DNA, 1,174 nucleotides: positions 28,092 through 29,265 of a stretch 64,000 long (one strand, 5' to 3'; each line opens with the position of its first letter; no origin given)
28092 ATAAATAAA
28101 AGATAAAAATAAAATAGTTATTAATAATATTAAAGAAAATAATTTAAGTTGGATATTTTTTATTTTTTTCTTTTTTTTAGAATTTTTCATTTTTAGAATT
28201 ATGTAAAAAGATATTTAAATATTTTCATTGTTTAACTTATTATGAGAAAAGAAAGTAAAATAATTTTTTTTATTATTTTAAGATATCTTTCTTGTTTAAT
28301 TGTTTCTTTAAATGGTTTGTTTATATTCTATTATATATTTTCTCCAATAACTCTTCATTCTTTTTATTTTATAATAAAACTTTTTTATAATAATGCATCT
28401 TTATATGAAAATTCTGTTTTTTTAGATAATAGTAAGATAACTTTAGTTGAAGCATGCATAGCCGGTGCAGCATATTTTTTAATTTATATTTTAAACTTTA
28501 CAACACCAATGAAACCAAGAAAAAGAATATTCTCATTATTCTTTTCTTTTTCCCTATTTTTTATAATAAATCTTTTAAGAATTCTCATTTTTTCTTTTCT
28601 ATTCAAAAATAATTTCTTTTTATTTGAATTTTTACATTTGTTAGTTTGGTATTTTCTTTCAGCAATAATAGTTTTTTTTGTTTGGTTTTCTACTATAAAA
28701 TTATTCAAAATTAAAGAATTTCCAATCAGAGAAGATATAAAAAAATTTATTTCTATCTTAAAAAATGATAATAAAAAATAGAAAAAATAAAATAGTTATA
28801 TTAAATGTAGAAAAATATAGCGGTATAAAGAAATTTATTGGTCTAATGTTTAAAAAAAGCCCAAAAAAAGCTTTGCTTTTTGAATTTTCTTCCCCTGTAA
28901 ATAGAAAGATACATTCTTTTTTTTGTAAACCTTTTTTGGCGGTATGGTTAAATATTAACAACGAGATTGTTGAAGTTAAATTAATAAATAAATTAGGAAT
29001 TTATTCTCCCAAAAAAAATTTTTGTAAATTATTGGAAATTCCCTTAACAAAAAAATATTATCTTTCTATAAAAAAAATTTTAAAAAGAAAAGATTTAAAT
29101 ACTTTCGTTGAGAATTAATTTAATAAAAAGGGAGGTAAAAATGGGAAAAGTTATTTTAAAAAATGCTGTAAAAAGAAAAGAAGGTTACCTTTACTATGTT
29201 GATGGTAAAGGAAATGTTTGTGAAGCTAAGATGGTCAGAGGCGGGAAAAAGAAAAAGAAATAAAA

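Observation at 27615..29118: Putative minimal archaeosortase with PAP2 phosphatase and DUF192 neighbours, near a surface protein with a sortase-like C-terminal signal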

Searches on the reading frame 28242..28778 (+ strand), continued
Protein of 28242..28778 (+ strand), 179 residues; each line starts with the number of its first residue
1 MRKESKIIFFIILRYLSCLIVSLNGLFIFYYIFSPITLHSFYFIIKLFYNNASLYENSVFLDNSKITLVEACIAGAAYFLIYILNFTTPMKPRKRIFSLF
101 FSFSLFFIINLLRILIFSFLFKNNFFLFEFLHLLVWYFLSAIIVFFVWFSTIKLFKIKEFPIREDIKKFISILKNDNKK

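Call 48: search_protein_families(library=ncbifam, alignment_id=A1, max_evalue=0.01)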
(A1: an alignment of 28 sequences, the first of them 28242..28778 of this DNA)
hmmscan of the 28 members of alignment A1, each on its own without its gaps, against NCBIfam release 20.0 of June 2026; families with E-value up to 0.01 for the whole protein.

A. member 1, window:28242-28778:+ (179 aa): 3 families
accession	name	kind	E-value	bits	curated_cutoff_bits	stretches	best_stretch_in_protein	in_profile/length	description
NF033505.2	paceosortase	exception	1.4e-48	165.2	80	1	11-170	4-163/167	pacearchaeosortase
TIGR04124.1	archaeo_artE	exception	3.4e-09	36.9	95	1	4-156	3-152/153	archaeosortase family protein ArtE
TIGR04178.1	exo_archaeo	signature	0.00026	21.2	23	1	75-149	12-90/97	exosortase/archaeosortase family protein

B. families by the number of members that match (of 28 scanned): 13 families
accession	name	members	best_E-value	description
NF033505.2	paceosortase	28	1.3e-62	pacearchaeosortase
TIGR04178.1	exo_archaeo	27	4.9e-09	exosortase/archaeosortase family protein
NF045528.1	heimosortase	21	4.4e-07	heimdallarchaeosortase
TIGR04124.1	archaeo_artE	18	3.2e-09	archaeosortase family protein ArtE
TIGR04177.1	exosort_XrtH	13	1.5e-08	exosortase H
NF046081.1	exosort_XrtX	12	3.3e-08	exosortase X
TIGR04175.1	archaeo_artD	4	3.5e-07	archaeosortase D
TIGR04300.1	exosort_XrtM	4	0.00035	exosortase family protein XrtM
NF012138.0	exosort_XrtR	3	3.3e-05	exosortase R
TIGR04128.1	exoso_Fjoh_1448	3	0.00016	exosortase family protein XrtF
NF046083.1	exosort_XrtY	2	0.00025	exosortase Y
TIGR04125.1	exosort_PGF_TRM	1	0.00056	archaeosortase A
TIGR04144.1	archaeo_VPXXXP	1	0.00058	archaeosortase B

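Call 53: list_cluster_members(proteins=[P0001, P0077])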
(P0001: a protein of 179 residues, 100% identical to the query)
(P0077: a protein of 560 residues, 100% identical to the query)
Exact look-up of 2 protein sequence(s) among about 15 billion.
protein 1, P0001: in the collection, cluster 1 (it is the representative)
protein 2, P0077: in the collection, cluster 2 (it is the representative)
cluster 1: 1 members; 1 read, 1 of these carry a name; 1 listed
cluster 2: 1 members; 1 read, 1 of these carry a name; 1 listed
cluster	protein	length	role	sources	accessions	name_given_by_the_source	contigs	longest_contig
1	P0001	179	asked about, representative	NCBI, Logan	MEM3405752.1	MAG: pacearchaeosortase [Candidatus Pacearchaeota archaeon]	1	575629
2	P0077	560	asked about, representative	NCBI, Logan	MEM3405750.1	MAG: putative S-layer protein [Candidatus Pacearchaeota archaeon]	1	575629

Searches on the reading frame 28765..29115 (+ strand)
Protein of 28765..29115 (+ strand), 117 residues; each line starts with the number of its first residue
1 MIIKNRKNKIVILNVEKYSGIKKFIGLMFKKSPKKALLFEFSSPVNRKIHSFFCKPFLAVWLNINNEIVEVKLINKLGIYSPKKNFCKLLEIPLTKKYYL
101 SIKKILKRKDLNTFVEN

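Call 3: search_protein_families(library=ncbifam, proteins=[window:28765-29115:+], max_evalue=10)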
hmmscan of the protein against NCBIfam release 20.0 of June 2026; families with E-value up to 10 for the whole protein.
window:28765-29115:+ (117 aa): 1 family
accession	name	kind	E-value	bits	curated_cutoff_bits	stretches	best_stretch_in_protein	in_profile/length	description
NF002996.0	PRK03760.1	equivalog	6.2e-11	42.3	146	1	2-103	4-109/121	hypothetical protein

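Call 4: search_protein_families(library=pfam, proteins=[window:28765-29115:+], max_evalue=10)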
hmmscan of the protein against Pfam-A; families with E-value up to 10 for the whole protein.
window:28765-29115:+ (117 aa): 0 families

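Call 49: search_solved_structures(query=window:28765-29115:+, max_evalue=10)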
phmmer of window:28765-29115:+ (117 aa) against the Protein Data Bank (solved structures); distinct sequences matched with E-value up to 10: 4.
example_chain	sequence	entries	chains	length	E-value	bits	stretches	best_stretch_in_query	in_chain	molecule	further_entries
9w2m_N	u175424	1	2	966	0.48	14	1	54-110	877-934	NACHT, LRR and PYD domains-containing protein 14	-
12dl_DA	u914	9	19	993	0.51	14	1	54-110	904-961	NACHT, LRR and PYD domains-containing protein 14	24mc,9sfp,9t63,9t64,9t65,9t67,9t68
9wsq_A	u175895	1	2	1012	0.53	13.9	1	54-110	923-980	NACHT, LRR and PYD domains-containing protein 14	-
9wsr_A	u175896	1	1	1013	0.53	13.9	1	54-110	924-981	NACHT, LRR and PYD domains-containing protein 14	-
